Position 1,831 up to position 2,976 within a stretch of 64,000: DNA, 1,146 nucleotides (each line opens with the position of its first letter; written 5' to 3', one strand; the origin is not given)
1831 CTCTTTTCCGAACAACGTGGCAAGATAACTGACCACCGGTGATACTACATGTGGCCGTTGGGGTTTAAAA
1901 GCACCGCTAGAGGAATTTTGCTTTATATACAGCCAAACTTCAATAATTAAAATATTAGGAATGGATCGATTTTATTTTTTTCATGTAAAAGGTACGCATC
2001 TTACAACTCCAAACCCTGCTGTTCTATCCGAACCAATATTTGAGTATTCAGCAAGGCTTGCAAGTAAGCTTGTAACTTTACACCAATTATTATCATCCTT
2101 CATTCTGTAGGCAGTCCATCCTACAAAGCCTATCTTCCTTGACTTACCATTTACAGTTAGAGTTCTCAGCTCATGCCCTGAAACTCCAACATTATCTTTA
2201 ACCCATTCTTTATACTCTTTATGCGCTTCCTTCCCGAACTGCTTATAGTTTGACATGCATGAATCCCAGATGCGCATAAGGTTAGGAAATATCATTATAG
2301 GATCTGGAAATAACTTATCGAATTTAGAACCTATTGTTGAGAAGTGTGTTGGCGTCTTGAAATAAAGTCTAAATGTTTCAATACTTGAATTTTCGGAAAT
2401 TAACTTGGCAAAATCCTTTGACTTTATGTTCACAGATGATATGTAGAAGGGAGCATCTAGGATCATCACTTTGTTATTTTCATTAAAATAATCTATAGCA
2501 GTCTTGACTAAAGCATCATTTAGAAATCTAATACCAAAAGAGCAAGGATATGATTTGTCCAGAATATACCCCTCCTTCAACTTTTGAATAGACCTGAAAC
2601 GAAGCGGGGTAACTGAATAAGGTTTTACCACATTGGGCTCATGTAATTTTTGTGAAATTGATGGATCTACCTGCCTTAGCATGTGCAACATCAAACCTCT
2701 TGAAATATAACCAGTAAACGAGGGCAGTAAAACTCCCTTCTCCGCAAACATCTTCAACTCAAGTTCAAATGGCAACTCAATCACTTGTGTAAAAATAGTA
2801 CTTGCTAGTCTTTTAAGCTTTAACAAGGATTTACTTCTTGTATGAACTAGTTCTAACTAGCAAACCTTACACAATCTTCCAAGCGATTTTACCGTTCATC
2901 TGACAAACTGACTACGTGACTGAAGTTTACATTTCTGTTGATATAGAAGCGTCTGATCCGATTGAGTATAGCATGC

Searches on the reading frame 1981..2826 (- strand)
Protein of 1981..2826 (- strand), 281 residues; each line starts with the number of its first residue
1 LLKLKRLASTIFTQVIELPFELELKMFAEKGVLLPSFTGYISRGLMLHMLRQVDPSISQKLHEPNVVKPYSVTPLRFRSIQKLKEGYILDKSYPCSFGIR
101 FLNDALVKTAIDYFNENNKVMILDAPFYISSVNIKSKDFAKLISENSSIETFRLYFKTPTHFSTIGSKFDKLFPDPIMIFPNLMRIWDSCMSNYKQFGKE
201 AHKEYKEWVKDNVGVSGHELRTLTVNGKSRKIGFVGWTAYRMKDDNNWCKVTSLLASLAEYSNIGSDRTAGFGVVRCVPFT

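Call 10: search_protein_families(library=pfam, proteins=[window:1981-2826:-], max_evalue=0.01)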
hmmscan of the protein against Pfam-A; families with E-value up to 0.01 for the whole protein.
window:1981-2826:- (281 aa): 3 families
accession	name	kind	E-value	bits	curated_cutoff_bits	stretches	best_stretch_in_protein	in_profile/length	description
PF10040.14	CRISPR_Cas6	-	4.3e-15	56.6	25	1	154-275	1-89/89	CRISPR-associated endoribonuclease Cas6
PF19308.4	CRISPR_Cas6_N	-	0.00043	20.9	23.9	1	19-107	2-98/147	CRISPR Cas6 N-terminal domain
PF17952.6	Cas6_N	-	0.0092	16.7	27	0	21-117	2-97/115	Cas6 N-terminal domain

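Call 11: search_protein_families(library=ncbifam, proteins=[window:1981-2826:-], max_evalue=0.01)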
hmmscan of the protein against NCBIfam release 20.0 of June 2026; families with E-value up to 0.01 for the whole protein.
window:1981-2826:- (281 aa): 1 family
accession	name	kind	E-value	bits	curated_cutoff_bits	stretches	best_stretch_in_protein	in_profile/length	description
TIGR01877.1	cas_cas6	equivalog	1.4e-20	74.6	58.65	1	60-276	1-200/200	CRISPR-associated endoribonuclease Cas6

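Call 16: find_homologous_proteins(query=window:1981-2826:-)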
Query window:1981-2826:- (281 aa): 152 proteins with E <= 0.001 among 668 candidates; the best 120 are listed.
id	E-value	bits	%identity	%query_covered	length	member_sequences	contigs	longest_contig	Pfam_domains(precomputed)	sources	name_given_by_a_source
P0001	1.3e-178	610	100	95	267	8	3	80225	PF10040.15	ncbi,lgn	ncbi:MAG: CRISPR-associated endoribonuclease Cas6 [Nitrososphaerales archaeon]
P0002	9.8e-97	342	58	91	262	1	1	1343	PF19308.5,PF10040.15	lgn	-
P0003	8.8e-93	329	57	92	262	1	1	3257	PF10040.15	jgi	jgi:CRISPR-associated endoribonuclease Cas6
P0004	2.0e-92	328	58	91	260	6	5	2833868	PF19308.5,PF10040.15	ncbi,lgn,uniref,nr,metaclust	ncbi:putative CRISPR-associated protein, Cas6 family [Candidatus Nitrososphaera gargensis Ga9.2]|uni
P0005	2.6e-91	324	55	92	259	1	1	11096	PF10040.15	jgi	jgi:CRISPR-associated endoribonuclease Cas6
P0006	8.9e-91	322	55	91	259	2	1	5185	PF10040.15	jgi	-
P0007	9.0e-91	322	55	91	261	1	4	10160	PF10040.15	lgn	-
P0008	1.5e-90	322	54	92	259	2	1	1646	PF10040.15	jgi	jgi:CRISPR-associated endoribonuclease Cas6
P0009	7.1e-90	319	55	92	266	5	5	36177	PF10040.15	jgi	jgi:CRISPR-associated endoribonuclease Cas6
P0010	9.7e-90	319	56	92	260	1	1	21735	PF10040.15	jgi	jgi:CRISPR-associated endoribonuclease Cas6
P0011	1.7e-89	318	57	91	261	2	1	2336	PF10040.15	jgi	-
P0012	3.9e-88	314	51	92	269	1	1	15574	PF10040.15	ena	-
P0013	5.8e-88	313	54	92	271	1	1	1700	PF10040.15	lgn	-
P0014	1.1e-87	312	55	91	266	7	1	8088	PF10040.15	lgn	-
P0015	1.7e-87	311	52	93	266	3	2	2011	PF10040.15,PF17952.8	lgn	-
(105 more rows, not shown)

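Call 17: find_encoding_contigs(protein=P0001, flank=10000, max_places=10)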
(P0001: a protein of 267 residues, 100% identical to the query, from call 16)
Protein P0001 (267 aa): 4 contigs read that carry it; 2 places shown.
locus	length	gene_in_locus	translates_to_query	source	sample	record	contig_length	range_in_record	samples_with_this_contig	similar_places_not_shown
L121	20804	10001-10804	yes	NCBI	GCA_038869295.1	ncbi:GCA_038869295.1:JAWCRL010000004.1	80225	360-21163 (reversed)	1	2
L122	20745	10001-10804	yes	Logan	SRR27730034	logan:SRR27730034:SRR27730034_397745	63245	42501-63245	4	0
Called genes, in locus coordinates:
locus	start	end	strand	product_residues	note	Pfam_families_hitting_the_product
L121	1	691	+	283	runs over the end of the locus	PF02548:Pantoate_transf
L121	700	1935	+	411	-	PF02441:Flavoprotein, PF04127:DFP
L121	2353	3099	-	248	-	PF13546:DDE_5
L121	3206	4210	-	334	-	PF08843:AbiEii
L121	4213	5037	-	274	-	PF09407:AbiEi_1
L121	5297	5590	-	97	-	PF11535:Calci_bind_CcbP (faint)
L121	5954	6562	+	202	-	PF02810:SEC-C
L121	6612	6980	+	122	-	-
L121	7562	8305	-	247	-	-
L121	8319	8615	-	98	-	-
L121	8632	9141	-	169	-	-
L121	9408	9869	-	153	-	-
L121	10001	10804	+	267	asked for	PF10040:CRISPR_Cas6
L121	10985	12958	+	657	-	-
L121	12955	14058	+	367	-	-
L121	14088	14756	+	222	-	-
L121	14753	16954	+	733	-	PF18019:Cas3_HD (weak), PF00270:DEAD, PF00271:Helicase_C, PF22590:Cas3-like_C_2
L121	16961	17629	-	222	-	PF12705:PDDEXK_1, PF01930:Cas_Cas4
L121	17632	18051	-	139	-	PF05942:PaREP1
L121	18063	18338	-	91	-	PF09827:CRISPR_Cas2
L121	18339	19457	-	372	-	PF01867:Cas_Cas1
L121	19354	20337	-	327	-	PF06023:Csa1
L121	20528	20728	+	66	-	-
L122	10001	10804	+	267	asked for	PF10040:CRISPR_Cas6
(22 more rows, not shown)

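Call 24: find_encoding_contigs(protein=P0004, flank=4000, max_places=2)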
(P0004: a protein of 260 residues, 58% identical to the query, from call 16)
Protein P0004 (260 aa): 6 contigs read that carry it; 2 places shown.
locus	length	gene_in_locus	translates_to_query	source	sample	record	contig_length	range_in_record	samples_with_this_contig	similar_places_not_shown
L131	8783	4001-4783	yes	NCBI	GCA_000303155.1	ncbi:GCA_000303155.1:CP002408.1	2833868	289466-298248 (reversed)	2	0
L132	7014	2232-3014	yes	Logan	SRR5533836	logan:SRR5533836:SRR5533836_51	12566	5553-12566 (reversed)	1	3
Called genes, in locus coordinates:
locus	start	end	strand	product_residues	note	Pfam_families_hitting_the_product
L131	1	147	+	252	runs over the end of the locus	PF13610:DDE_Tnp_IS240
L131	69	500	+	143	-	PF13191:AAA_16 (faint)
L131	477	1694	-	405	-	-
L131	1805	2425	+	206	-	PF22606:Cdc6-ORC-like_ATPase_lid (weak), PF22703:Cdc6_lid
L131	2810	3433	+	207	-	-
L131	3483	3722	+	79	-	-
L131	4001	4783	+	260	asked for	PF19308:CRISPR_Cas6_N (faint), PF10040:CRISPR_Cas6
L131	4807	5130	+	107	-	-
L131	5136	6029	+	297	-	PF01905:DevR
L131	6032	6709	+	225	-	-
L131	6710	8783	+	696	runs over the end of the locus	PF00270:DEAD, PF00271:Helicase_C, PF22590:Cas3-like_C_2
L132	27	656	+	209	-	PF22606:Cdc6-ORC-like_ATPase_lid (weak), PF22703:Cdc6_lid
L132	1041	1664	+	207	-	-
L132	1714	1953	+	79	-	-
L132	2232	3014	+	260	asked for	PF19308:CRISPR_Cas6_N (faint), PF10040:CRISPR_Cas6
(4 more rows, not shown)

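Call 25: find_encoding_contigs(protein=P0009, flank=4000, max_places=2)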
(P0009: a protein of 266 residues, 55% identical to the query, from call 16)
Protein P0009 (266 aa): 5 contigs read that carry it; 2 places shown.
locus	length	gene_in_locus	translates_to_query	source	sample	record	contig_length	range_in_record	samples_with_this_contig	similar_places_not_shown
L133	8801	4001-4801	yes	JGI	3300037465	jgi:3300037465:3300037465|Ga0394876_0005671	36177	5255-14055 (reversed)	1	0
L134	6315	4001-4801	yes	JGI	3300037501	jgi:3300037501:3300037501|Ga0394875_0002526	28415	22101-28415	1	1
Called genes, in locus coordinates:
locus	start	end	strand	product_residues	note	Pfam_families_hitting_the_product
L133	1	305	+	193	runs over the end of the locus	-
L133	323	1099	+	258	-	PF00005:ABC_tran, PF13304:AAA_21 (faint)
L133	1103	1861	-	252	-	-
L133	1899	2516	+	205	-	PF00293:NUDIX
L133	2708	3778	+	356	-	PF07282:Cas12f1-like_TNB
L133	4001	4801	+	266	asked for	PF10040:CRISPR_Cas6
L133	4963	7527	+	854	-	PF18019:Cas3_HD (faint)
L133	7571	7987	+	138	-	-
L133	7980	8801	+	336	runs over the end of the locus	PF18320:Csc2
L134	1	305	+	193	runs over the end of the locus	-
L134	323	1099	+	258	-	PF00005:ABC_tran, PF13304:AAA_21 (faint)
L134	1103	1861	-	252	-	-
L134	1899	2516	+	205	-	PF00293:NUDIX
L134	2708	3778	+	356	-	PF07282:Cas12f1-like_TNB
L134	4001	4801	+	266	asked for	PF10040:CRISPR_Cas6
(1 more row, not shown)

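Call 26: find_homologous_proteins(query=L121:10985-12958:+)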
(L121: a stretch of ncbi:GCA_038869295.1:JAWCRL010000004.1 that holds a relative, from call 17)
Query L121:10985-12958:+ (657 aa): 431 proteins with E <= 0.001 among 8000 candidates; the best 120 are listed.
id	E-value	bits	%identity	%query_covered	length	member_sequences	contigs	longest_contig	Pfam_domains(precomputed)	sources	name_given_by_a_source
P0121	0.0e+0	1502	100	100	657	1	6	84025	-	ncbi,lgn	ncbi:MAG: hypothetical protein QXU32_01050 [Nitrososphaerales archaeon]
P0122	0.0e+0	1278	85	100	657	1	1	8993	-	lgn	-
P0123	0.0e+0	1242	83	99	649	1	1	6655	-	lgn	-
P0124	3.3e-232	791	53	99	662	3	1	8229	-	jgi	jgi:hypothetical protein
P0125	1.8e-231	788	54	100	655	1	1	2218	-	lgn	-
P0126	6.3e-230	783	53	100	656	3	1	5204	-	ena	-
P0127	1.2e-229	782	53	100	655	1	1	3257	-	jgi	jgi:hypothetical protein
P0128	1.8e-228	778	53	100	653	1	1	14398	-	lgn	-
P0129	4.4e-228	777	53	99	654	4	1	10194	-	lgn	-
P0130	2.8e-224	764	52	100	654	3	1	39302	-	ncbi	-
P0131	8.7e-217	740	85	59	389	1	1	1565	-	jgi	jgi:hypothetical protein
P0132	1.7e-200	686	49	99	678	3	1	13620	-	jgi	-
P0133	3.7e-198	678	49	100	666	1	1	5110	-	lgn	-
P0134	7.3e-198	677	48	100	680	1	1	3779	-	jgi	jgi:CRISPR-associated protein Cst1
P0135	1.9e-197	676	48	100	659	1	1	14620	-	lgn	-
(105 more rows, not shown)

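Call 27: find_encoding_contigs(protein=P0122, flank=5000, max_places=3)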
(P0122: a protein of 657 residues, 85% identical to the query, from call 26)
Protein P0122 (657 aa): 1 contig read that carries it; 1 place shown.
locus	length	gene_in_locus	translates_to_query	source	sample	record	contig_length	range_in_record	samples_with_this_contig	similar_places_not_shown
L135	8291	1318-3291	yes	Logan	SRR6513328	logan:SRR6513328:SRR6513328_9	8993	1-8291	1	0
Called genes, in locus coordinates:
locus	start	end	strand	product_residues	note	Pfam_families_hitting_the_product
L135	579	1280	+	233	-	PF10040:CRISPR_Cas6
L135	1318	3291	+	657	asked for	-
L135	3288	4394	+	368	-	-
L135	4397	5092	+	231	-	-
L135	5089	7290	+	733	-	PF18019:Cas3_HD (weak), PF00270:DEAD, PF00271:Helicase_C, PF22590:Cas3-like_C_2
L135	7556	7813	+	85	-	PF27273:MJ0235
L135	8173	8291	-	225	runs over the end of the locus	PF01930:Cas_Cas4, PF12705:PDDEXK_1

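Call 28: find_encoding_contigs(protein=P0123, flank=5000, max_places=3)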
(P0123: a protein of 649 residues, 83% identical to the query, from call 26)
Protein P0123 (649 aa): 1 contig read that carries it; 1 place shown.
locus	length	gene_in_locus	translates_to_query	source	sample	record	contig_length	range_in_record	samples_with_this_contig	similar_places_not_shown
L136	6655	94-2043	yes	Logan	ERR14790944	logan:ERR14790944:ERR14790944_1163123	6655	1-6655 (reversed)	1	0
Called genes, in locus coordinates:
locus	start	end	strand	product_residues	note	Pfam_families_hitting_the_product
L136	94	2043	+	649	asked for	-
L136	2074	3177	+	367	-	-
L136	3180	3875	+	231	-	-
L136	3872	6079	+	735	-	PF01966:HD (weak), PF18019:Cas3_HD (weak), PF00270:DEAD, PF00271:Helicase_C, PF22590:Cas3-like_C_2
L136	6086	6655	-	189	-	?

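Call 30: find_encoding_contigs(protein=P0121, flank=1500, max_places=10)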
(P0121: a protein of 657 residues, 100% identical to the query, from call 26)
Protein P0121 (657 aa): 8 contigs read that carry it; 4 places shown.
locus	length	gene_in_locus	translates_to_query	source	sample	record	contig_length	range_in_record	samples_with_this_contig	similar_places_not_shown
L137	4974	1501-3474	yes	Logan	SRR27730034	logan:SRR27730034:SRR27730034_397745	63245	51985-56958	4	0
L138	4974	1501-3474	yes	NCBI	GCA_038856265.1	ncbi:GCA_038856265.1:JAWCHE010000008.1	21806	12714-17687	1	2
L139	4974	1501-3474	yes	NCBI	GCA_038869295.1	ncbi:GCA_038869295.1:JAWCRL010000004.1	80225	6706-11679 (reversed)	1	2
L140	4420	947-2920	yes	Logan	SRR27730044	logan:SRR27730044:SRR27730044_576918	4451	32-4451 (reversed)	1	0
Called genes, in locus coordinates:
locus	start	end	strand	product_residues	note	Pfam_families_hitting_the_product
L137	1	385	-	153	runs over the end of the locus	-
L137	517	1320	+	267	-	PF10040:CRISPR_Cas6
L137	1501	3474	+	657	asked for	-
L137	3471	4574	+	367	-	-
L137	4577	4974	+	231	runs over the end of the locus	-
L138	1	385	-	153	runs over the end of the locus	-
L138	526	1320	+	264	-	PF10040:CRISPR_Cas6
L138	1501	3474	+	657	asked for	-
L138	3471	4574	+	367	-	-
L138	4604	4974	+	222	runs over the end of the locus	-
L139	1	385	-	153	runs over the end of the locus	-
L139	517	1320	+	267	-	PF10040:CRISPR_Cas6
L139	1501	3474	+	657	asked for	-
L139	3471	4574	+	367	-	-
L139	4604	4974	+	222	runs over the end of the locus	-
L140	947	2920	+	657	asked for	-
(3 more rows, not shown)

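Call 36: search_protein_families(library=padloc, proteins=[L121:10985-12958:+, L121:12955-14058:+, L121:14088-14756:+, L121:14753-16954:+, L121:10001-10804:+, L121:19354-20337:-], max_evalue=0.001)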
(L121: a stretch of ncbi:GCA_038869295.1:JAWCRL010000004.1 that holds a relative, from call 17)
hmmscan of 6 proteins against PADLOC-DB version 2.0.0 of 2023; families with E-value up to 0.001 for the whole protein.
L121:10985-12958:+ (657 aa): 3 families
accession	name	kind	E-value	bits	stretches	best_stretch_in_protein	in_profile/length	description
PDLC01109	Cas8b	-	1.7e-38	130.6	1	5-474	7-470/626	Cas8b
PDLC01387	Cas8b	-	7.5e-09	32.9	1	3-287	2-277/477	CAS-I-B; effector_LS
PDLC01367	Cas8b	-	0.00056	18.2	0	129-172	19-61/63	CAS-I-B; effector_LS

L121:12955-14058:+ (367 aa): 6 families
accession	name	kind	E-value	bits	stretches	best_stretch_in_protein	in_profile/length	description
PDLC00961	Cas7b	-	2.9e-41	139.7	2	137-347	96-305/321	"CRISPR-associated protein Cas7/Cst2/DevR, subtype I-B/TNEAP"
PDLC01300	Cas7b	-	6.6e-40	135.2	1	30-340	14-256/266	CAS-I-B; effector_G7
PDLC01455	Cas7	-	1.1e-31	108.4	1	10-338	4-252/268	CAS-I; effector_G7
PDLC00960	Cas7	-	3e-28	96.6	1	29-289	17-239/240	CRISPR-associated autoregulator DevR family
PDLC01263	Cas7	-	1.6e-24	84.9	1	30-289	12-205/205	CAS-I; effector_G7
PDLC01610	Cas7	-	3.7e-07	27.7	1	98-290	91-227/241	CAS-I; effector_G7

L121:14088-14756:+ (222 aa): 9 families
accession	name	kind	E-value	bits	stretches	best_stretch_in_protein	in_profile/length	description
PDLC01197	Cas5b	-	1.4e-67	225.6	1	2-219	8-214/215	CAS-I-B; effector_G5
PDLC00947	Cas5b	-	6.9e-20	69.7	1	4-139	10-145/217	"CRISPR-associated protein Cas5, subtype I-B/TNEAP"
PDLC01306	Cas5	-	5e-11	41.1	1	2-172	5-167/174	CAS-I; effector_G5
PDLC01271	Cas5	-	1.4e-09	36.3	1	7-138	10-136/170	CAS-I-B; effector_G5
PDLC00950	Cas5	-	1.1e-07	29.6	1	2-40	6-43/43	CRISPR-associated protein Cas5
PDLC01644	Cas5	-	1.1e-06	27.2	1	3-153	7-163/192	CAS-I; effector_G5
PDLC01432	Cas5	-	1.4e-05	23.5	1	3-136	9-142/211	CAS-I-B; effector_G5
PDLC01453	Cas5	-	1.4e-05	23.1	1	7-150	13-149/205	CAS-I; effector_G5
PDLC01305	Cas5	-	0.00025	19.1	1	3-134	6-143/174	CAS-I-B; effector_G5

L121:14753-16954:+ (733 aa): 47 families (the best 25 are shown)
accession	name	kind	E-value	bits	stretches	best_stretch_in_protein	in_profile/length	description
PDLC01761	Cas3b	-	7.6e-188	624.5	1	3-727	2-696/705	-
PDLC01762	Cas3b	-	2.6e-111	371.3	1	5-728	2-684/692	-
PDLC01757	Cas3b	-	5.5e-101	337.1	1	4-726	3-666/676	-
PDLC02079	Cas3b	-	2e-77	259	1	3-619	3-586/691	-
PDLC01710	Cas3a1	-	7.4e-76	254.1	1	239-609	215-595/745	Cas3_1_CAS-I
PDLC00938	Cas3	-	1.8e-72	242.5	1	246-597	2-356/358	CRISPR-associated helicase Cas3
PDLC01252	Cas3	-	2.2e-72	242.2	1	246-597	2-322/324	CAS-I; effector_G3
PDLC02081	Cas3b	-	2.9e-67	225.7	1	173-618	128-578/705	-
PDLC02080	Cas3b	-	9.1e-64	214.1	2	225-617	246-626/709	-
PDLC01767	Cas3e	-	2e-63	213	1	5-612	25-566/680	-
PDLC01759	Cas3b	-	3.7e-50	169.4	2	246-717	233-689/711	-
PDLC01760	Cas3b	-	1.3e-47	160.7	1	231-598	248-588/734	-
PDLC02082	Cas3b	-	3e-43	146.3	2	248-616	251-607/734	-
PDLC01765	Cas3c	-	4.6e-43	146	1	49-726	49-600/612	-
PDLC01770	Cas3g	-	1.7e-41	140.6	2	372-717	150-475/733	-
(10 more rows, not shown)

L121:10001-10804:+ (267 aa): 16 families
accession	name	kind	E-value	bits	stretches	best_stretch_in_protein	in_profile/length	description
PDLC01466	Cas6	-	4.7e-29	99.6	1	18-264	9-220/223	"CAS-I,CAS-II,CAS-III,CAS-IV,CAS-V,CAS-VI; crRNAmaturation"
PDLC00956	Cas6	-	3.1e-21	74.8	1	46-262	1-200/200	CRISPR-associated endoribonuclease Cas6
PDLC01650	Cas6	-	4.3e-20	70.7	1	141-259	2-102/102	"CAS-I,CAS-II,CAS-III,CAS-IV,CAS-V,CAS-VI; crRNAmaturation"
PDLC01265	Cas6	-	1.3e-19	69.8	1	54-262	2-179/179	"CAS-I,CAS-II,CAS-III,CAS-IV,CAS-V,CAS-VI; crRNAmaturation"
PDLC02044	Cas6d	-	1.1e-17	62.5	1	19-262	20-256/260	-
PDLC01200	Cas6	-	4.2e-17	60.3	1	8-262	4-268/273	"CAS-I,CAS-III-B; crRNAmaturation"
PDLC01781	Cas6_IIIa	-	2.8e-16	58.2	1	36-263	28-240/241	-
PDLC02100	Cas6a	-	2.3e-14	51.9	1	8-262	5-246/252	-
PDLC02042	Cas6d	-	2.8e-13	48.3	1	5-263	2-270/271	-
PDLC02043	Cas6d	-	3.9e-12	44.5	1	9-262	5-268/273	-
PDLC01717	typeIV_Cas6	-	3.4e-06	24.8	1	102-262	84-247/259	Cas6_6_IVD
PDLC01782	Cas6b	-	1.7e-05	23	1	9-127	4-118/235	-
PDLC01372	Cas6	-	4.7e-05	21.6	1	25-122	20-115/235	"CAS-I,CAS-II,CAS-III,CAS-IV,CAS-V,CAS-VI; crRNAmaturation"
PDLC01780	Cas6_IIIa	-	0.00034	18.5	1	124-266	116-252/262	-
PDLC01127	Cas6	-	0.00035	18.4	1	117-262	92-223/231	Cas6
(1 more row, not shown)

L121:19354-20337:- (327 aa): 5 families
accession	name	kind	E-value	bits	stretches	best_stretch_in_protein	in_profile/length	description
PDLC01615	Cas4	-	1.5e-63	213.1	1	20-316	11-265/266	"CAS-I,CAS-II,CAS-III,CAS-IV,CAS-V,CAS-VI; acquisition_associated"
PDLC01272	Cas4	-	3.6e-63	211.7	1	21-315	9-261/262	"CAS-I,CAS-II,CAS-III,CAS-IV,CAS-V,CAS-VI; acquisition_associated"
PDLC01463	Cas4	-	1.7e-59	199.8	1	17-316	14-267/268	"CAS-I,CAS-II,CAS-III,CAS-IV,CAS-V,CAS-VI; acquisition_associated"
PDLC00942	Cas4a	-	3.7e-59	198.8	1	19-315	7-272/273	"CRISPR-associated protein Cas4/Csa1, subtype I-A/APERN"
PDLC02084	Cas4a1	-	4.7e-50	168.9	1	24-315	18-269/271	-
